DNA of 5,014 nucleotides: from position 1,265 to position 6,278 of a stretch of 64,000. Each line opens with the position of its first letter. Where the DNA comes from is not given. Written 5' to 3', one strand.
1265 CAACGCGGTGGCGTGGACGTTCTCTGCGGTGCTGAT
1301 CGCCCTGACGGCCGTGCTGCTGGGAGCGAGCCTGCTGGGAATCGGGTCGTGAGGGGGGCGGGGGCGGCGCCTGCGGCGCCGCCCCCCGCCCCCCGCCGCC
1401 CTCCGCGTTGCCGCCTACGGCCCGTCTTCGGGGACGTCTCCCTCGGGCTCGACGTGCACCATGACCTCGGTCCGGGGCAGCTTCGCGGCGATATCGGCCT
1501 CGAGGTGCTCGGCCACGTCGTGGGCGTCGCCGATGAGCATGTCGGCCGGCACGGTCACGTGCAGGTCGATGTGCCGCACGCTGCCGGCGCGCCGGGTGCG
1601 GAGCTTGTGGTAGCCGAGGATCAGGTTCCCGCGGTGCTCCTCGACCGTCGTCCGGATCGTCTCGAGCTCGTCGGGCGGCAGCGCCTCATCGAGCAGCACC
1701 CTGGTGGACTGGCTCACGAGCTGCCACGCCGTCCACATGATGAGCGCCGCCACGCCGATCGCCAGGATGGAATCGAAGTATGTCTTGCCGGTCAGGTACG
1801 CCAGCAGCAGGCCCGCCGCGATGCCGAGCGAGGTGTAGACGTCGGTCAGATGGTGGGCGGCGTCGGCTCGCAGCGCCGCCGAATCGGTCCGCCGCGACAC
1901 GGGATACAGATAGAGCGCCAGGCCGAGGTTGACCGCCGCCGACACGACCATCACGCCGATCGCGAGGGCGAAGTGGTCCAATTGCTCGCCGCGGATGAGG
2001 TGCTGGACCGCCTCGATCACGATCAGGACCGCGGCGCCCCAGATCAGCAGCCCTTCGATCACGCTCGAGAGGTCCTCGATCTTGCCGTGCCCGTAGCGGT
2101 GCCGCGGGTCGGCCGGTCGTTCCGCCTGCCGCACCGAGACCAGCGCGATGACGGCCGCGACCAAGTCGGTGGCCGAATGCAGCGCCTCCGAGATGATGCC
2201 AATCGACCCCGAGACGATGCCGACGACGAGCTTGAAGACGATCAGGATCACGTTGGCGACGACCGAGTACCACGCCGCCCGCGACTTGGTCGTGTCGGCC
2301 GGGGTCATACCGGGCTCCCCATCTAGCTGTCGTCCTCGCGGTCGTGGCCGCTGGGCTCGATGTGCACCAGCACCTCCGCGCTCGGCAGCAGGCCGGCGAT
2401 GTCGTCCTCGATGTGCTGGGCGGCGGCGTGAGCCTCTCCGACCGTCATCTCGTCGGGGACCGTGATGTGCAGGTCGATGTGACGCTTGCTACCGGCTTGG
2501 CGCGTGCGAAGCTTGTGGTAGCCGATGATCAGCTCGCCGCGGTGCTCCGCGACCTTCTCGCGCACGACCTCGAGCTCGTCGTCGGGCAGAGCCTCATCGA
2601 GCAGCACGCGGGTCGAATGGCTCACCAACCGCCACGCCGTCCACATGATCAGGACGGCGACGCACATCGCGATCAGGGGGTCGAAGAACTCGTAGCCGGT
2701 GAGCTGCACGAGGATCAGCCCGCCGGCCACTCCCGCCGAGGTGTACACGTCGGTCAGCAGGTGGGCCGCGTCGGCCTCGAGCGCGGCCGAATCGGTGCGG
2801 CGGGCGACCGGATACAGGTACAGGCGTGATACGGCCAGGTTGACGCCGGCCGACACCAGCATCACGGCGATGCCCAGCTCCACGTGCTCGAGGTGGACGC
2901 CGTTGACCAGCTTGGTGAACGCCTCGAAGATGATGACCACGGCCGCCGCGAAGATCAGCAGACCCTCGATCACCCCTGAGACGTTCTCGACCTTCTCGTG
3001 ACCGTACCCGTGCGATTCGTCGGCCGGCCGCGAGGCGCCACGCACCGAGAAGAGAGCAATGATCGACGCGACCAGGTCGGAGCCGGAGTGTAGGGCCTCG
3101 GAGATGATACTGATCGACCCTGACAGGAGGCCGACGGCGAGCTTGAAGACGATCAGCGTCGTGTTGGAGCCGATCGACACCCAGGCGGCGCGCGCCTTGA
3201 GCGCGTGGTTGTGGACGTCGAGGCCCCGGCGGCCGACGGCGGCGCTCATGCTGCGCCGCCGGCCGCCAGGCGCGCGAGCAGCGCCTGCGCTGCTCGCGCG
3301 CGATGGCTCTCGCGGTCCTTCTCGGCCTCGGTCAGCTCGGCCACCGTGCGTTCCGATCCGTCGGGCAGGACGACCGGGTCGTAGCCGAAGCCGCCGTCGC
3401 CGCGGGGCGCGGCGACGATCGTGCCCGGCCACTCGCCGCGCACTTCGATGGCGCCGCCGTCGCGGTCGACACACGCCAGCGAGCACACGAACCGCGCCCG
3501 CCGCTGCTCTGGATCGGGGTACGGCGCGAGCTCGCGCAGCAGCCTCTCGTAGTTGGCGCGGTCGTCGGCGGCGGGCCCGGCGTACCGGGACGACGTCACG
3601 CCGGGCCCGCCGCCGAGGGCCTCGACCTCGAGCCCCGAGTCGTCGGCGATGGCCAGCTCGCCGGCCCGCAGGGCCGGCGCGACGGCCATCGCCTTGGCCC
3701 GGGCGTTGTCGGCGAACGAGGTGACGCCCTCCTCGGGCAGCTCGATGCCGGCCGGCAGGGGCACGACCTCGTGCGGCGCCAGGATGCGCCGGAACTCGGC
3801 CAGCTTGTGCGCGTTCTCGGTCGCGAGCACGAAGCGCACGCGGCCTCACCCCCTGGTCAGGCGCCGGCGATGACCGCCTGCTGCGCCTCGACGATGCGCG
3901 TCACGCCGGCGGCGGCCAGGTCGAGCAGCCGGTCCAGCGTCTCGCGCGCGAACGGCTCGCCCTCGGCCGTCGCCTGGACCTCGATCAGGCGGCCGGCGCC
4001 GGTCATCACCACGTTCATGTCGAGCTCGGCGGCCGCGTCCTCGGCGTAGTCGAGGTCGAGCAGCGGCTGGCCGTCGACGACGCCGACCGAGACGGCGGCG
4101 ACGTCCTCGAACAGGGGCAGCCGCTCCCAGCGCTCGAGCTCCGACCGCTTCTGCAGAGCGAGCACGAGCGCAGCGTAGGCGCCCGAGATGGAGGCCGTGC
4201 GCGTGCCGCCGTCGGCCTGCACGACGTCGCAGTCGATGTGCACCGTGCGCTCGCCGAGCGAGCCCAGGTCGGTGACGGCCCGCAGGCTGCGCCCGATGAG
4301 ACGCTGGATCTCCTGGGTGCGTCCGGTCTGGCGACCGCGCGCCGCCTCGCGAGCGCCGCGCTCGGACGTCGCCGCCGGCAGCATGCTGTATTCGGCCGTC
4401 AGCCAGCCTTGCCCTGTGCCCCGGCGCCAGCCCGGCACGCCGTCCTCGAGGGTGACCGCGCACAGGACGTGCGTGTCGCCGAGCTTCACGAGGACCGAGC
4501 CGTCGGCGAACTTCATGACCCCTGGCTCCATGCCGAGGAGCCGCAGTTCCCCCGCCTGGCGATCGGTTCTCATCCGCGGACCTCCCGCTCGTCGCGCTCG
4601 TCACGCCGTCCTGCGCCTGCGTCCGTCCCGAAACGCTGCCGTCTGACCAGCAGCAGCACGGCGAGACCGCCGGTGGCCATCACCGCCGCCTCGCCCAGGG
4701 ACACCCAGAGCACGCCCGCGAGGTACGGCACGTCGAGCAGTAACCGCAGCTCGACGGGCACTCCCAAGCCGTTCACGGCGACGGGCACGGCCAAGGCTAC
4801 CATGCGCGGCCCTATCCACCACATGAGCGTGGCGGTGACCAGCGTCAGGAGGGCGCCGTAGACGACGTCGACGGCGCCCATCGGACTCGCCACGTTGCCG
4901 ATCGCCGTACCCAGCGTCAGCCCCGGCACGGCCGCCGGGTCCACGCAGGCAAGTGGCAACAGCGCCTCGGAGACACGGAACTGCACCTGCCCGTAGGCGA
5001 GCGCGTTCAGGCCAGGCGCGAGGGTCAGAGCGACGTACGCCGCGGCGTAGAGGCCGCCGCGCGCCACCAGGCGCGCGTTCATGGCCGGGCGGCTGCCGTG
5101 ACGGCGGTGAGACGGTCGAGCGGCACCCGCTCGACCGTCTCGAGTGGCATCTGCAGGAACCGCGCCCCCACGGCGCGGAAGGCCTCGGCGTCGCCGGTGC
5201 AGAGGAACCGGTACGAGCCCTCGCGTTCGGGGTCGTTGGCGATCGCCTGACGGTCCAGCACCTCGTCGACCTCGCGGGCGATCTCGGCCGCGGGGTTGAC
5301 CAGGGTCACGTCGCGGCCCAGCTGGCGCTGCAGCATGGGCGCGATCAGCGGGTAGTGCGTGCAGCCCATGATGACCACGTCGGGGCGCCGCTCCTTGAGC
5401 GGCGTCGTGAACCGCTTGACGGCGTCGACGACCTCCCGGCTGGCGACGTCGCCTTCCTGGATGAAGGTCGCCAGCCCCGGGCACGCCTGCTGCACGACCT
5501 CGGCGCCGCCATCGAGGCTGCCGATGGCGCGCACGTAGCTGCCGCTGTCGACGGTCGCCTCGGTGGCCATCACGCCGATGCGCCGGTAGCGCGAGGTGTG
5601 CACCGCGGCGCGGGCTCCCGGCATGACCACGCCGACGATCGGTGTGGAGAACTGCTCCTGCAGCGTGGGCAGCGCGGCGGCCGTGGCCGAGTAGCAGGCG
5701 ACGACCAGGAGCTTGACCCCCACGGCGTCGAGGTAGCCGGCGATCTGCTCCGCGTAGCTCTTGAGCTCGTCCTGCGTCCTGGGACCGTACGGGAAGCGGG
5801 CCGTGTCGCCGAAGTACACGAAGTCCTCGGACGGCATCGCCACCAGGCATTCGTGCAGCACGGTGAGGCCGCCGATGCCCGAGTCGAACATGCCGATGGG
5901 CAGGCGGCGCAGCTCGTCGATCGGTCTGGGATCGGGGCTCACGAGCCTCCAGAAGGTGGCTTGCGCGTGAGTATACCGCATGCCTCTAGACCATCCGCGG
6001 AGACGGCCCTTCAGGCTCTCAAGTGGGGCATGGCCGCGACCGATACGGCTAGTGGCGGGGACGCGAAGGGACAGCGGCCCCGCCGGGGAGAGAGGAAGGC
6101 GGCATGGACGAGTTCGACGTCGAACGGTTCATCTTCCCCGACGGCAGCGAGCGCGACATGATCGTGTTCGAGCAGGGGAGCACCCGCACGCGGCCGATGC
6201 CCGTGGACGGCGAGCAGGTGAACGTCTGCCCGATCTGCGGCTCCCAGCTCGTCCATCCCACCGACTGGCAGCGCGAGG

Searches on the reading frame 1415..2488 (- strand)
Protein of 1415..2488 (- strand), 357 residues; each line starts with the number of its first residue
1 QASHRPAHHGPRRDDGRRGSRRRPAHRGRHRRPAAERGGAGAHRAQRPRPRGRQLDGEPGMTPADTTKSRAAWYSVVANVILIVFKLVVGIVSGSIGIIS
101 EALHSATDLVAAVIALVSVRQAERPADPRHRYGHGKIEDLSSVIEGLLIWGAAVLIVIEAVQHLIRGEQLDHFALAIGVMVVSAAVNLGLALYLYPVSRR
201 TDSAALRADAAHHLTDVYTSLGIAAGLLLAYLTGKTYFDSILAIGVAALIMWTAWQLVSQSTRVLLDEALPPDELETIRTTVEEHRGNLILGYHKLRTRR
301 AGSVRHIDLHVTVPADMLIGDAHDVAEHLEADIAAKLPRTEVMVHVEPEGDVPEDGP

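Call 59: search_protein_families(library=pfam, proteins=[window:1415-2488:-], max_evalue=0.001)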
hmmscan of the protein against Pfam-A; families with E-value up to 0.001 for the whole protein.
window:1415-2488:- (357 aa): 2 families
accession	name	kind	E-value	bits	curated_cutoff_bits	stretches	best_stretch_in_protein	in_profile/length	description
PF01545.26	Cation_efflux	-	1.5e-53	182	26.6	1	73-266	2-198/198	Cation efflux family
PF16916.11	ZT_dimer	-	2.3e-20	72.8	26.7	1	270-349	1-78/78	Dimerisation domain of Zinc Transporter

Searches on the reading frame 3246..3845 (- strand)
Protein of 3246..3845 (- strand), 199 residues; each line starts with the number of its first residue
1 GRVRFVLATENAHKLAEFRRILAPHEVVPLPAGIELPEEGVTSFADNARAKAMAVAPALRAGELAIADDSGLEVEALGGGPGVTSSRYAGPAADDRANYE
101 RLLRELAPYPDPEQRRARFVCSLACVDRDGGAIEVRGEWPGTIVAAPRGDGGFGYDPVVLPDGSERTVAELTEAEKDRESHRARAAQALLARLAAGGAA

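Call 36: search_protein_families(library=pfam, proteins=[window:3246-3845:-], max_evalue=0.001)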
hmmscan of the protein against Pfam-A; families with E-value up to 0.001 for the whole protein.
window:3246-3845:- (199 aa): 1 family
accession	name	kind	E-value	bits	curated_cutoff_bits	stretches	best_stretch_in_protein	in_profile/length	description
PF01725.21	Ham1p_like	-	8.2e-57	192.5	22.5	1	6-190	2-184/186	Ham1 family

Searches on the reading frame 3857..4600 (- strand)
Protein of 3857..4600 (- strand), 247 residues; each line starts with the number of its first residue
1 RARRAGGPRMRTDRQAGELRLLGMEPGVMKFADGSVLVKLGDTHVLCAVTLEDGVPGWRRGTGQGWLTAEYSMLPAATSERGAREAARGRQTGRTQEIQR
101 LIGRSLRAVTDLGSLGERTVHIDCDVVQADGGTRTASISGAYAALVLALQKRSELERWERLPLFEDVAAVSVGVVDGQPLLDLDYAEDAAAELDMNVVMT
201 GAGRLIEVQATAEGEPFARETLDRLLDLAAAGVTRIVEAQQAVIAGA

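Call 36: search_protein_families(library=pfam, proteins=[window:3857-4600:-], max_evalue=0.001)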
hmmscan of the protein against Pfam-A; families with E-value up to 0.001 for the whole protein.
window:3857-4600:- (247 aa): 2 families
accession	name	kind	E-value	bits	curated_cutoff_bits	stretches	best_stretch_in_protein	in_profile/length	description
PF01138.27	RNase_PH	-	4.3e-30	105.2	25.5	1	18-148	1-127/130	3' exoribonuclease family, domain 1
PF03725.20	RNase_PH_C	-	3.4e-13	49.8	20.8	1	167-231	3-66/67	3' exoribonuclease family, domain 2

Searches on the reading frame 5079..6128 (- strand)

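Call 36: search_protein_families(library=pfam, proteins=[window:5079-6128:-], max_evalue=0.001)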
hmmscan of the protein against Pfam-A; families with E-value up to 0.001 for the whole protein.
window:5079-6128:- (349 aa): 1 family
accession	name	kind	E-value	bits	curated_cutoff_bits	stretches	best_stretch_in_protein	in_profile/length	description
PF01177.27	Asp_Glu_race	-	1.3e-21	77.8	31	1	104-286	31-210/211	Asp/Glu/Hydantoin racemase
